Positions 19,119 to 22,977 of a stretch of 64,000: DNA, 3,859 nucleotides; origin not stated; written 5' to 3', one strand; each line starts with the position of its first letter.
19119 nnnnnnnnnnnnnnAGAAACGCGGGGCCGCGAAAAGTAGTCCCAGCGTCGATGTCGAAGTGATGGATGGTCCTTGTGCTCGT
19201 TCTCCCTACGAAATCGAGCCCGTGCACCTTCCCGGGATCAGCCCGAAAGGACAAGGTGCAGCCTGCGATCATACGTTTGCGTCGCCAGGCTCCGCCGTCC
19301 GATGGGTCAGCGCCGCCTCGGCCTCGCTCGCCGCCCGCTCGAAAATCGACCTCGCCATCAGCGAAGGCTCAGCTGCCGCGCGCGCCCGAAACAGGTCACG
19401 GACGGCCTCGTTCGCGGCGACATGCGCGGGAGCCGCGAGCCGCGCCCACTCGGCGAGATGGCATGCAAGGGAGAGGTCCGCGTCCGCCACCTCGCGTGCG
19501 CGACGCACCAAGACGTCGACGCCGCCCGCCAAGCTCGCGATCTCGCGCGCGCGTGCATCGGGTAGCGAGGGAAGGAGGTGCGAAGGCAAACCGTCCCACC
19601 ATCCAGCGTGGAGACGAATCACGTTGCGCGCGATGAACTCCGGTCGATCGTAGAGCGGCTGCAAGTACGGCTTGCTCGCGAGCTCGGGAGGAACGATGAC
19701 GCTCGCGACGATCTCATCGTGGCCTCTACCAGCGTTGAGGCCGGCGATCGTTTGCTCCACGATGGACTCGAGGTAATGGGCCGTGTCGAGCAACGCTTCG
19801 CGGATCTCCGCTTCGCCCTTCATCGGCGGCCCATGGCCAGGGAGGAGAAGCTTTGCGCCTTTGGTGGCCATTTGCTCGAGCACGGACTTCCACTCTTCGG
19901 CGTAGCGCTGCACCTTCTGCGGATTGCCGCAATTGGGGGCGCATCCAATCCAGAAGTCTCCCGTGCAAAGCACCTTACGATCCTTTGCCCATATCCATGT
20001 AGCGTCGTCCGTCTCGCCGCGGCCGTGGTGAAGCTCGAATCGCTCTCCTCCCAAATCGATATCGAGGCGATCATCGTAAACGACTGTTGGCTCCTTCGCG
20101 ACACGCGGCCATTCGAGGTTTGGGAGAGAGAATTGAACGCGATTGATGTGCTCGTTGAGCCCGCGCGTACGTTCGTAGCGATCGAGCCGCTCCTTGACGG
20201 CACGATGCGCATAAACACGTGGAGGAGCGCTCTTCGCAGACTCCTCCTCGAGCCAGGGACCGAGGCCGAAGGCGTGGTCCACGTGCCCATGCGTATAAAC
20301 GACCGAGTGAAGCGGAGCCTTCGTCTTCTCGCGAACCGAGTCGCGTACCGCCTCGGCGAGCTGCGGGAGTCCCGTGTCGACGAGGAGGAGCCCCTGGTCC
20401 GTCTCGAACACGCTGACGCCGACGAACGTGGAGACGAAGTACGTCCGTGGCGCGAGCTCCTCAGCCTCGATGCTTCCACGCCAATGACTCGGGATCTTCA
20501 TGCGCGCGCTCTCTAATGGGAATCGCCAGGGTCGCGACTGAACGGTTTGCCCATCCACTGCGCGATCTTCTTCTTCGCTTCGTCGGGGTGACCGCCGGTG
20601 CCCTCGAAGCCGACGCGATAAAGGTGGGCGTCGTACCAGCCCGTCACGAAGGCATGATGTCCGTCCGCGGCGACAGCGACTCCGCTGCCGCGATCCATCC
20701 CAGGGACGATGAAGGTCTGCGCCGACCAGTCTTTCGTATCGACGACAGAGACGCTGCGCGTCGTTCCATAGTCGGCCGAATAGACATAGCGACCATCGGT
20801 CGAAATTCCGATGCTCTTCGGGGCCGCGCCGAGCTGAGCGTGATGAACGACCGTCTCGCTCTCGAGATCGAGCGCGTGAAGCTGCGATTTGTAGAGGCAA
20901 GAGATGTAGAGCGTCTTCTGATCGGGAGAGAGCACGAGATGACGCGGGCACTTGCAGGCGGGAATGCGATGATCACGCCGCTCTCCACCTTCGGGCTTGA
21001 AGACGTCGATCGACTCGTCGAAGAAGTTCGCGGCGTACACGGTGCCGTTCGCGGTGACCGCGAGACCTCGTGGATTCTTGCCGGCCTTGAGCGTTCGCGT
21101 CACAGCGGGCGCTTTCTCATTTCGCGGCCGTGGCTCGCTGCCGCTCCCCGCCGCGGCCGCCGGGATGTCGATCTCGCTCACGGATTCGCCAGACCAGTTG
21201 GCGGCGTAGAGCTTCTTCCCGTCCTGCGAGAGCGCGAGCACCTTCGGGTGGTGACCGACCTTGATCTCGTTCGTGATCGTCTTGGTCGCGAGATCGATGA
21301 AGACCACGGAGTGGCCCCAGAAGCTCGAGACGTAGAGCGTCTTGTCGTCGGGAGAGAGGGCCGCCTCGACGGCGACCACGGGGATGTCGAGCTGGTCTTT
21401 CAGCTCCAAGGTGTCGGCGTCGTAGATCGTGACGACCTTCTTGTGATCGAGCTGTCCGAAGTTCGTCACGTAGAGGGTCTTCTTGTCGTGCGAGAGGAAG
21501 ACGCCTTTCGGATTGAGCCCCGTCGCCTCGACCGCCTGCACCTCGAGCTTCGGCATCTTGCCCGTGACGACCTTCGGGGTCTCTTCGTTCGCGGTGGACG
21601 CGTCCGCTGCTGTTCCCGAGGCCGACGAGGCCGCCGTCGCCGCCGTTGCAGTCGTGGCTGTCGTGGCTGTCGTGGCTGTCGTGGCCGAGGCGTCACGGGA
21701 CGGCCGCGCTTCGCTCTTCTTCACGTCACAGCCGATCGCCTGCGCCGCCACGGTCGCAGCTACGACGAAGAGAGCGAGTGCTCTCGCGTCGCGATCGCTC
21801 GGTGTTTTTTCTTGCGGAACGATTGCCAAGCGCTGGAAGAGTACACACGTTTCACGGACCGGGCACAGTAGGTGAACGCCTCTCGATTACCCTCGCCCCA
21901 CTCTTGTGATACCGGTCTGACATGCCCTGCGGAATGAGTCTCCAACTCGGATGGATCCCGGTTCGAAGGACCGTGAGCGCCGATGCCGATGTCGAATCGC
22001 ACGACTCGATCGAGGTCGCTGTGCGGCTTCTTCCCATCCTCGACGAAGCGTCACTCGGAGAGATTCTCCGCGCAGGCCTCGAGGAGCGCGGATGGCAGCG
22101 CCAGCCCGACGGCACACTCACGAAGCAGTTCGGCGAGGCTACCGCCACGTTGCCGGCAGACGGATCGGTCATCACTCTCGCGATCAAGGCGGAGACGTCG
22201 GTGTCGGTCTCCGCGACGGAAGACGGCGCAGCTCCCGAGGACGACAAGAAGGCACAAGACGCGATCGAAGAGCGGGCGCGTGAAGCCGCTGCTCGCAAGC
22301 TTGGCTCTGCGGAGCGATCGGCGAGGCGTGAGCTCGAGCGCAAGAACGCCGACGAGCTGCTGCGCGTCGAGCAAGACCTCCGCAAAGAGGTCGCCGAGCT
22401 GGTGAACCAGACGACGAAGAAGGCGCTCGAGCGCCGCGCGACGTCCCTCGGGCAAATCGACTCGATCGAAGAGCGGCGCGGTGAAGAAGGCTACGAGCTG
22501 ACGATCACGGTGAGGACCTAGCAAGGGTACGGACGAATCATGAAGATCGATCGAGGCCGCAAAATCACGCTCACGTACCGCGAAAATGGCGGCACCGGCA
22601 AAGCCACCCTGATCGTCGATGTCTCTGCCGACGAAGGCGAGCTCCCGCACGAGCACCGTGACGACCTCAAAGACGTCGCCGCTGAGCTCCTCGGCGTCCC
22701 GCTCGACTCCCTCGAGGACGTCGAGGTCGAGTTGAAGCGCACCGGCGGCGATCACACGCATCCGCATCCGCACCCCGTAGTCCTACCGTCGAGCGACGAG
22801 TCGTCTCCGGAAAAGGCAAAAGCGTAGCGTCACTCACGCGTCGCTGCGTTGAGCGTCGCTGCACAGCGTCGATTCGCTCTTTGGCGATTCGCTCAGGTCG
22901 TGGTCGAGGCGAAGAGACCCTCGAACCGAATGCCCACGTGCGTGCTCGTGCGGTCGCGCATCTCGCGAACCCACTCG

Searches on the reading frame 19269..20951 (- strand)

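Call 20: search_protein_families(library=pfam, proteins=[window:19269-20951:-], max_evalue=0.001)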
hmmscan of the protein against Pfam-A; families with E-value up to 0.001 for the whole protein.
window:19269-20951:- (560 aa): 3 families
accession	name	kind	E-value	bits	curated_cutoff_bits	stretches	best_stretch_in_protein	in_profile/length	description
PF14863.12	Alkyl_sulf_dimr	-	4e-25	89.3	26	1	412-545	3-137/139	Alkyl sulfatase dimerisation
PF00753.33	Lactamase_B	-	1.9e-20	74.1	22.7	1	180-373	9-196/196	Metallo-beta-lactamase superfamily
PF12706.13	Lactamase_B_2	-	1.5e-06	28.4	27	1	190-313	4-116/200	Beta-lactamase superfamily domain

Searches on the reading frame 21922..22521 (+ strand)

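Call 20: search_protein_families(library=pfam, proteins=[window:21922-22521:+], max_evalue=0.001)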
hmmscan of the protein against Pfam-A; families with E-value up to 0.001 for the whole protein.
window:21922-22521:+ (199 aa): 1 family
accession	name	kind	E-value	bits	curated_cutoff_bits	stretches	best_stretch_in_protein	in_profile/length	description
PF20003.4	fvmX5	-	3e-26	92.9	24.2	1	19-198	12-186/187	FtsH ternary system domain X5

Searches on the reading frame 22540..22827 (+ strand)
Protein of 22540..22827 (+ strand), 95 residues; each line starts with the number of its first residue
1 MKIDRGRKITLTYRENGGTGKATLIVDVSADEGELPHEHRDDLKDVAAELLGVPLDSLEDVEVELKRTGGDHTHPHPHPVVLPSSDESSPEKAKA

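Call 47: search_protein_families(library=pfam, proteins=[window:22540-22827:+], max_evalue=0.01)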
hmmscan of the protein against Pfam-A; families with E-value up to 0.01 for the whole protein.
window:22540-22827:+ (95 aa): 1 family
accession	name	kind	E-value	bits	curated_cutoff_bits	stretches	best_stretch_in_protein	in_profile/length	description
PF20002.4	fvmX3-analog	-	5.3e-07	30.1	27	1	9-75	4-70/89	FtsH ternary system domain X3-analog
